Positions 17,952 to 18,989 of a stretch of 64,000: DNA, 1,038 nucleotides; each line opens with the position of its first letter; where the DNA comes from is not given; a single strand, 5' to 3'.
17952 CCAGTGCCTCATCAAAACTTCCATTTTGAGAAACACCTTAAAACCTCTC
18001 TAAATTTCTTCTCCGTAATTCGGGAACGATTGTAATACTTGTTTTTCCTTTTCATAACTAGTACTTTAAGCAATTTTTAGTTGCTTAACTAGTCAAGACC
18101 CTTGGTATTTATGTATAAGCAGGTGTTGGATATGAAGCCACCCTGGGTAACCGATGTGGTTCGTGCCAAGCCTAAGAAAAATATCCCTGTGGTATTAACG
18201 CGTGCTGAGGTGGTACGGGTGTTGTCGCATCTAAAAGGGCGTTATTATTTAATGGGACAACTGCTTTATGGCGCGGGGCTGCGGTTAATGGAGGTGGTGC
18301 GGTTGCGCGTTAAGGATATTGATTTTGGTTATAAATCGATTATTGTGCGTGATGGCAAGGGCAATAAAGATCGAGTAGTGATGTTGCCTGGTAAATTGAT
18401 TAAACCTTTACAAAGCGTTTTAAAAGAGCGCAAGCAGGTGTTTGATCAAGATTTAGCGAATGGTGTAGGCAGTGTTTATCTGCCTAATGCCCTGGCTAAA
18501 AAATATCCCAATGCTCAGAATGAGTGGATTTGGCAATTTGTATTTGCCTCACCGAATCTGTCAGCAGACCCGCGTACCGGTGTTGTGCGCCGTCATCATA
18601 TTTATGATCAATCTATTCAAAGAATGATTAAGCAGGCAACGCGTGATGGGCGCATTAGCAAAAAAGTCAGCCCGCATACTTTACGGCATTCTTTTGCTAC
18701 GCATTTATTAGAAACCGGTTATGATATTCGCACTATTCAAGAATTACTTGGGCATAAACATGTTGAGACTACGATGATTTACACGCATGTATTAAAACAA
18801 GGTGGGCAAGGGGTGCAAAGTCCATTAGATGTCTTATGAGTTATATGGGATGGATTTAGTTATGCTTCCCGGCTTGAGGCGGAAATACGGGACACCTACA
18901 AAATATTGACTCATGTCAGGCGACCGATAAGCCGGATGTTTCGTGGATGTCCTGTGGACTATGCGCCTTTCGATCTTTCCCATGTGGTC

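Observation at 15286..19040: AT-rich mosaic island after the mrp cluster, built around a decapitated integron integrase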

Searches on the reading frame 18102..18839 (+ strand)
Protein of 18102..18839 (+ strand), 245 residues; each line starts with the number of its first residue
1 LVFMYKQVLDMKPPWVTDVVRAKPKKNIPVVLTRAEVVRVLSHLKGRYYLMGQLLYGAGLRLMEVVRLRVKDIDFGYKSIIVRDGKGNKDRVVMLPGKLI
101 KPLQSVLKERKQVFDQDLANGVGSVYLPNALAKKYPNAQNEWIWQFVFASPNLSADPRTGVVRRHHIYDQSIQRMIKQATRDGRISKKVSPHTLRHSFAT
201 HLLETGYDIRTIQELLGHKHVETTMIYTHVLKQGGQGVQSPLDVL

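Call 5: search_protein_families(library=pfam, proteins=[window:18102-18839:+], max_evalue=0.01)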
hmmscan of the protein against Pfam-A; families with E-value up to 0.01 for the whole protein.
window:18102-18839:+ (245 aa): 2 families
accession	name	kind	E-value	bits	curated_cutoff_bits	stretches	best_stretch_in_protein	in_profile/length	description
PF00589.27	Phage_integrase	-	1.8e-38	132.5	27.1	1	31-232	2-170/172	Phage integrase family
PF16795.10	Phage_integr_3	-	0.0016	18.8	27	0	30-68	2-43/161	Archaeal phage integrase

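Call 6: search_protein_families(library=ncbifam, proteins=[window:18102-18839:+], max_evalue=0.01)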
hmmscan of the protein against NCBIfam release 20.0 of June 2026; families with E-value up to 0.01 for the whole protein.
window:18102-18839:+ (245 aa): 13 families
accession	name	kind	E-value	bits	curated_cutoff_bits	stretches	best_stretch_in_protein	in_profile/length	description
TIGR02249.1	integrase_gron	subfamily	3.3e-112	374.9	265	1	2-245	72-315/315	integron integrase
NF011946.0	PRK15417.1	equivalog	3.8e-86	289.3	435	1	2-244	87-329/337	integron integrase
NF040815.2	recomb_XerA_Arch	equivalog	5.4e-45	154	220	2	163-231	187-255/263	site-specific tyrosine recombinase/integron integrase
TIGR02224.1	recomb_XerC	equivalog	5e-40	137.7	335.15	2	165-233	212-280/295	tyrosine recombinase XerC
TIGR02225.1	recomb_XerD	equivalog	1.3e-39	136.2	329.6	2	164-233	208-277/290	site-specific tyrosine recombinase XerD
NF001399.0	PRK00283.1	subfamily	8.8e-39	133.5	279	1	16-233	98-286/300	tyrosine recombinase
NF002331.0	PRK01287.1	subfamily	7.4e-28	97.5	371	2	169-231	250-313/365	site-specific tyrosine recombinase XerC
NF003462.0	PRK05084.1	equivalog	2.8e-20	72.4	267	2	165-233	281-347/360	tyrosine recombinase XerS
NF007370.0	PRK09870.1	subfamily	1.6e-13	50.7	221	2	168-229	117-178/200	tyrosine-type DNA invertase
NF007371.0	PRK09871.1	subfamily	5.1e-10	39.2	222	1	166-229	110-173/198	tyrosine-type DNA invertase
NF040693.1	recomb_GmtY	equivalog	1e-06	28.3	340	1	168-229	370-431/441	gamma-mobile-trio recombinase GmtY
NF002685.0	PRK02436.1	equivalog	1.7e-06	28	178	1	39-116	107-179/245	site-specific tyrosine recombinase XerD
NF041502.1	integrase_1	equivalog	2.8e-05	23.1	350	1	90-232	217-362/484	site-specific integrase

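Call 15: find_homologous_proteins(query=window:18102-18839:+, max_evalue=1e-30)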
Query window:18102-18839:+ (245 aa): 7999 proteins with E <= 1e-30 among 8000 candidates; the best 120 are listed.
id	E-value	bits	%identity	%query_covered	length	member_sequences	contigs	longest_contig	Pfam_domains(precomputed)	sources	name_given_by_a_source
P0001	7.6e-153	525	100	96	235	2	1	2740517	PF00589.28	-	-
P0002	2.1e-136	471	84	100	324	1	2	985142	PF13495.13,PF00589.28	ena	-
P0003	5.1e-128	444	80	100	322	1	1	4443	PF13495.13,PF00589.28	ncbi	-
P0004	1.9e-119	416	74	100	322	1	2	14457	PF13495.13,PF00589.28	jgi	jgi:integron integrase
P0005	2.5e-117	409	74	100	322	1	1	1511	PF13495.13,PF00589.28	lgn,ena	-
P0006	1.0e-115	403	75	100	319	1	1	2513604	PF13495.13,PF00589.28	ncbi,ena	-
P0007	3.0e-115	402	71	100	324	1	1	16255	PF13495.13,PF00589.28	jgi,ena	-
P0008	9.5e-115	400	73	100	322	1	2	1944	PF13495.13,PF00589.28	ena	-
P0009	1.0e-99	351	64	99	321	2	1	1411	PF13495.13,PF00589.28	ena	-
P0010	1.2e-99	351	64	100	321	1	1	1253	PF13495.13,PF00589.28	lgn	-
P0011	2.3e-99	350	69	96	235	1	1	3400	PF00589.28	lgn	-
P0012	2.8e-99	350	64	99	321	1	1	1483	PF13495.13,PF00589.28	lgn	-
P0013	5.7e-99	349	73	88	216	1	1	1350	PF00589.28,PF22823.3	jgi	-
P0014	1.8e-98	347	64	100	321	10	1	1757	PF13495.13,PF00589.28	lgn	-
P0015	4.0e-98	346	64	100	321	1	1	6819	PF13495.13,PF00589.28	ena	-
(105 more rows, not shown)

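Call 16: find_encoding_contigs(protein=P0002, flank=10000, max_places=3)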
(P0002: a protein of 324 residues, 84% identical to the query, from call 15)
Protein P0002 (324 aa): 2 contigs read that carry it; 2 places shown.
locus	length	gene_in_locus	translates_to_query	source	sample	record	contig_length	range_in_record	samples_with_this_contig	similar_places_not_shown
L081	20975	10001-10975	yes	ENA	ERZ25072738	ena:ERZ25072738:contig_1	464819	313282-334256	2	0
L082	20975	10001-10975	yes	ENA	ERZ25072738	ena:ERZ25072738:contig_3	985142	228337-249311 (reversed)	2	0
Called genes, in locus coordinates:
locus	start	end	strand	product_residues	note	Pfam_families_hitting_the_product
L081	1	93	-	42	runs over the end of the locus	-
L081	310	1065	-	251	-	PF08543:Phos_pyr_kin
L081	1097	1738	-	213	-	PF13462:Thioredoxin_4, PF01323:DSBA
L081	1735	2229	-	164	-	PF01288:HPPK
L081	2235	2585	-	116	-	PF02152:FolB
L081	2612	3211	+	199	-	PF02660:G3P_acyltransf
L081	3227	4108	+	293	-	PF01820:Dala_Dala_lig_N, PF02655:ATP-grasp_3 (weak), PF02786:CPSase_L_D2 (faint), PF07478:Dala_Dala_lig_C, PF13535:ATP-grasp_4 (weak)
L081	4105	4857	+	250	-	PF03799:FtsQ_DivIB_C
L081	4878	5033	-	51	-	PF00471:Ribosomal_L33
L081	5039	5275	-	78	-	PF00830:Ribosomal_L28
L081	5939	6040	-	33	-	-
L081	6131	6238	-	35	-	-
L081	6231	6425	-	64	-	-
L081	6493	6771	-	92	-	-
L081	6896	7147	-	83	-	PF01381:HTH_3 (weak)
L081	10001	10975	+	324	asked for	PF13495:Phage_int_SAM_4, PF00589:Phage_integrase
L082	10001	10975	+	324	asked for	PF13495:Phage_int_SAM_4, PF00589:Phage_integrase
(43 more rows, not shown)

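Call 17: find_encoding_contigs(protein=P0006, flank=10000, max_places=3)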
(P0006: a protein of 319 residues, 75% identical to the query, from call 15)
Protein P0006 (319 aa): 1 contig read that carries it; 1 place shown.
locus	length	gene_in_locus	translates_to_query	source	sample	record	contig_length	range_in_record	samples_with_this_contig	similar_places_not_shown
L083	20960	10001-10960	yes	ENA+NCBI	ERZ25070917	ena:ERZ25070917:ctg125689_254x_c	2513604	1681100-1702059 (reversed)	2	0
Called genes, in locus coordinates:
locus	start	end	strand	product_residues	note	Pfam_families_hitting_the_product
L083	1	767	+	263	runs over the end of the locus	PF00872:Transposase_mut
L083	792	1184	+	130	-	PF00872:Transposase_mut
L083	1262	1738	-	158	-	PF00856:SET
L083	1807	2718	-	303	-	PF02086:MethyltransfD12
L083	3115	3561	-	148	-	PF09233:Endonuc-EcoRV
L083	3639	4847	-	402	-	PF05222:AlaDh_PNT_N, PF01262:AlaDh_PNT_C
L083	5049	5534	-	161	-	PF04970:LRAT (weak)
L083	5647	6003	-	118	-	-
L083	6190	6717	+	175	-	PF13495:Phage_int_SAM_4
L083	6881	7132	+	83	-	PF07992:Pyr_redox_2 (weak), PF00890:FAD_binding_2, PF01266:DAO, PF03486:HI0933_like (weak), PF12831:FAD_oxidored, PF13450:NAD_binding_8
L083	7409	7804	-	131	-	PF00903:Glyoxalase (weak), PF12681:Glyoxalase_2 (weak)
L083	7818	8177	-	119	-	PF08818:DUF1801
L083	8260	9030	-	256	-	-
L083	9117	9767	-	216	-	-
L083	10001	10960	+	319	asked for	PF13495:Phage_int_SAM_4, PF00589:Phage_integrase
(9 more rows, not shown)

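Call 42: find_encoding_contigs(protein=P0003, flank=10000, max_places=3)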
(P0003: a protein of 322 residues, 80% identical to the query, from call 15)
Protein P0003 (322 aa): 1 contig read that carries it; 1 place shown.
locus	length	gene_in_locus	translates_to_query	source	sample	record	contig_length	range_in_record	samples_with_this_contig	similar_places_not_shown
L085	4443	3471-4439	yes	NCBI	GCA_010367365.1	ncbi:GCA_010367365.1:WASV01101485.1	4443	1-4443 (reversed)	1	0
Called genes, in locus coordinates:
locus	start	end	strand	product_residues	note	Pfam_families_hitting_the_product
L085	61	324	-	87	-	-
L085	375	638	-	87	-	PF06271:RDD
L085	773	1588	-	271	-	PF09994:T6SS_Tle1-like_cat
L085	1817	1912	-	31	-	-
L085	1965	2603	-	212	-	-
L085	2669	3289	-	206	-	-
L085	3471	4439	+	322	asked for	PF13495:Phage_int_SAM_4, PF00589:Phage_integrase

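Call 43: find_encoding_contigs(protein=P0004, flank=10000, max_places=3)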
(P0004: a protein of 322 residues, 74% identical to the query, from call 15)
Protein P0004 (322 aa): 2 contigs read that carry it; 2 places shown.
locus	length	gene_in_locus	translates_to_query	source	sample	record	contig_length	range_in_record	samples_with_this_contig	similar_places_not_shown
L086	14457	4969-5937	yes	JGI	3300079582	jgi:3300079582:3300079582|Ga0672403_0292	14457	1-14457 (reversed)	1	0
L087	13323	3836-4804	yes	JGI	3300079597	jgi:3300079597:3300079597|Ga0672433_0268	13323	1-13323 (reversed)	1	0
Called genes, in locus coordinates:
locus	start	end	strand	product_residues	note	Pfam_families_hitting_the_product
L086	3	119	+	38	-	?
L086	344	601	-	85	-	-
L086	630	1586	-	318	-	-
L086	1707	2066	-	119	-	-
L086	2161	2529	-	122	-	-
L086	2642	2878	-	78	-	PF10387:DUF2442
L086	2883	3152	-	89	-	PF13711:DUF4160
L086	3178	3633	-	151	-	-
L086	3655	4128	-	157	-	-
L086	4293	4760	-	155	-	-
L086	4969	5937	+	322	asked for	PF13495:Phage_int_SAM_4, PF00589:Phage_integrase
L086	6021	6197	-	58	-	PF10387:DUF2442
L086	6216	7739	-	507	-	PF02142:MGS, PF01808:AICARFT_IMPCHas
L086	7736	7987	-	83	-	PF18024:HTH_50 (weak), PF02954:HTH_8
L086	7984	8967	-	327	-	PF01207:Dus, PF00977:His_biosynth (faint)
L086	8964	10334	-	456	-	PF00206:Lyase_1, PF08328:ASL_C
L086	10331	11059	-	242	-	PF01048:PNP_UDP_1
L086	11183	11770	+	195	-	PF21176:RecR_HhH, PF02132:RecR_ZnF (weak), PF01751:Toprim, PF13662:Toprim_4, PF21175:RecR_C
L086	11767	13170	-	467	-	PF00890:FAD_binding_2 (weak), PF01134:GIDA (faint), PF07992:Pyr_redox_2, PF12831:FAD_oxidored, PF13450:NAD_binding_8 (weak), PF13738:Pyr_redox_3 (weak), PF00070:Pyr_redox, PF02852:Pyr_redox_dim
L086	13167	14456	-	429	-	?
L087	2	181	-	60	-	?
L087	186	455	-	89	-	PF13711:DUF4160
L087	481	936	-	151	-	-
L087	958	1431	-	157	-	-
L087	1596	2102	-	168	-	-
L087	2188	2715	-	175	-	-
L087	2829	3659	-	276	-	PF13302:Acetyltransf_3, PF13420:Acetyltransf_4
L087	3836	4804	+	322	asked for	PF13495:Phage_int_SAM_4, PF00589:Phage_integrase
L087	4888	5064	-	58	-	PF10387:DUF2442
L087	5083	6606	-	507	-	PF02142:MGS, PF01808:AICARFT_IMPCHas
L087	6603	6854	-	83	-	PF18024:HTH_50 (weak), PF02954:HTH_8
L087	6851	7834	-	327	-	PF01207:Dus, PF00977:His_biosynth (faint)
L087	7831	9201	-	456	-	PF00206:Lyase_1, PF08328:ASL_C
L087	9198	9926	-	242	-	PF01048:PNP_UDP_1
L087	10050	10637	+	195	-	PF21176:RecR_HhH, PF02132:RecR_ZnF (weak), PF01751:Toprim, PF13662:Toprim_4, PF21175:RecR_C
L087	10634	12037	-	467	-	PF00890:FAD_binding_2 (weak), PF01134:GIDA (faint), PF07992:Pyr_redox_2, PF12831:FAD_oxidored, PF13450:NAD_binding_8 (weak), PF13738:Pyr_redox_3 (weak), PF00070:Pyr_redox, PF02852:Pyr_redox_dim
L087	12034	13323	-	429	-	?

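Call 62: search_solved_structures(query=window:18102-18839:+, max_evalue=1e-10, show_alignments=1)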
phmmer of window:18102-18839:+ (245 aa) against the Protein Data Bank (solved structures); distinct sequences matched with E-value up to 1e-10: 7.
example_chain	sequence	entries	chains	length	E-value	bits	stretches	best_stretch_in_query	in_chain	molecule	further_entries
2a3v_A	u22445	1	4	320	4.6e-66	226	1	2-243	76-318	site-specific recombinase IntI4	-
4a8e_A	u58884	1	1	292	2.1e-30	109.3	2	163-231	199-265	PROBABLE TYROSINE RECOMBINASE XERC-LIKE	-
5hxy_A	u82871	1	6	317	5e-27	98.2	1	166-230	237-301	Tyrosine recombinase XerA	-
1a0p_A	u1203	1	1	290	6.6e-20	74.9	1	175-232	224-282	SITE-SPECIFIC RECOMBINASE XERD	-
5dcf_A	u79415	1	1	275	1.8e-19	73.5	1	175-232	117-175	Tyrosine recombinase XerD,DNA translocase FtsK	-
5jjv_A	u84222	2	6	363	7.9e-12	48.5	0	165-234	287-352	Tyrosine recombinase XerH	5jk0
9i5v_14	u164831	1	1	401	3.2e-11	46.5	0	173-231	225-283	Ribosome-associated translation inhibitor RaiA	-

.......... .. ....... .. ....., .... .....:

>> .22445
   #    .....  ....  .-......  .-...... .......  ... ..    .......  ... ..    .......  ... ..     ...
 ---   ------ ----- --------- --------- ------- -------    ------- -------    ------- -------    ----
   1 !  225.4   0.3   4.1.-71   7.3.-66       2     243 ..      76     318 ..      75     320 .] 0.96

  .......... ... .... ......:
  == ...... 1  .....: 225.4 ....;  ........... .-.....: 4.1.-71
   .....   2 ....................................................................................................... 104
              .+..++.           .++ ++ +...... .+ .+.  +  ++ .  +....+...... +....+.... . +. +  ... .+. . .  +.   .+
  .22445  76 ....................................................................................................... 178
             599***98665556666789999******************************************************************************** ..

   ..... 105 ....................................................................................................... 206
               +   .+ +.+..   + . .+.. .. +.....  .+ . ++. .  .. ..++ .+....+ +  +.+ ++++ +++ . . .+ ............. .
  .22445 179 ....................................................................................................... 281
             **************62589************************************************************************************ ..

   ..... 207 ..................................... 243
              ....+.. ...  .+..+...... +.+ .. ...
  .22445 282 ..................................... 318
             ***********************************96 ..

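Call 81: find_related_loci(query=P0002, collection=metagenome_contigs, flank=10000)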
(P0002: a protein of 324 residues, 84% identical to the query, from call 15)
Query P0002 (324 aa) in metagenome_contigs; peptide patterns used: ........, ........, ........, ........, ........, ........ (x = any residue, [..] = any of these).
600 stretches matched a pattern (row limit reached: there are more); 511 encode a relative of the query (tblastn E <= 1e-3); the best 80 are kept; 80 distinct loci.
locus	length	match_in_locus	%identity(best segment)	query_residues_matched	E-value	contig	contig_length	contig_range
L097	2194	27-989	57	4-324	2e-134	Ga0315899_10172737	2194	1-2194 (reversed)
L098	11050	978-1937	58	5-324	6e-126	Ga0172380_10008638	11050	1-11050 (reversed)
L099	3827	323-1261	58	10-322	5e-128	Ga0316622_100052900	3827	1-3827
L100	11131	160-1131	57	1-323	3e-125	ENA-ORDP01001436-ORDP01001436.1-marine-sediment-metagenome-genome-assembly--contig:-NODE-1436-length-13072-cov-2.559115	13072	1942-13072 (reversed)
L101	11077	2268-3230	57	3-323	3e-124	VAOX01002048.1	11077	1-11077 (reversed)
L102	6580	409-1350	56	10-323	1e-123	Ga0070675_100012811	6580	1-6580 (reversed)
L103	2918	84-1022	55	10-322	6e-128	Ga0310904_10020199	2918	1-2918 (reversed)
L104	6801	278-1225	57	9-324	5e-123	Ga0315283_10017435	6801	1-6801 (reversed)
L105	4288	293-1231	57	10-322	1e-124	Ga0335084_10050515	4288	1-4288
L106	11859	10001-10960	55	5-324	8e-123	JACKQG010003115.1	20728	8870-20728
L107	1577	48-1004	57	5-322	4e-132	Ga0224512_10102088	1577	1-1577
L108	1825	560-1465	57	22-323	4e-130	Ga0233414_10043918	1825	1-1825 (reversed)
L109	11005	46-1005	57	4-323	2e-121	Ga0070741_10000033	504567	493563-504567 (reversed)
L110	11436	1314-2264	57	6-322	1e-120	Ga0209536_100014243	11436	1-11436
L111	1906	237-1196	56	3-322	2e-128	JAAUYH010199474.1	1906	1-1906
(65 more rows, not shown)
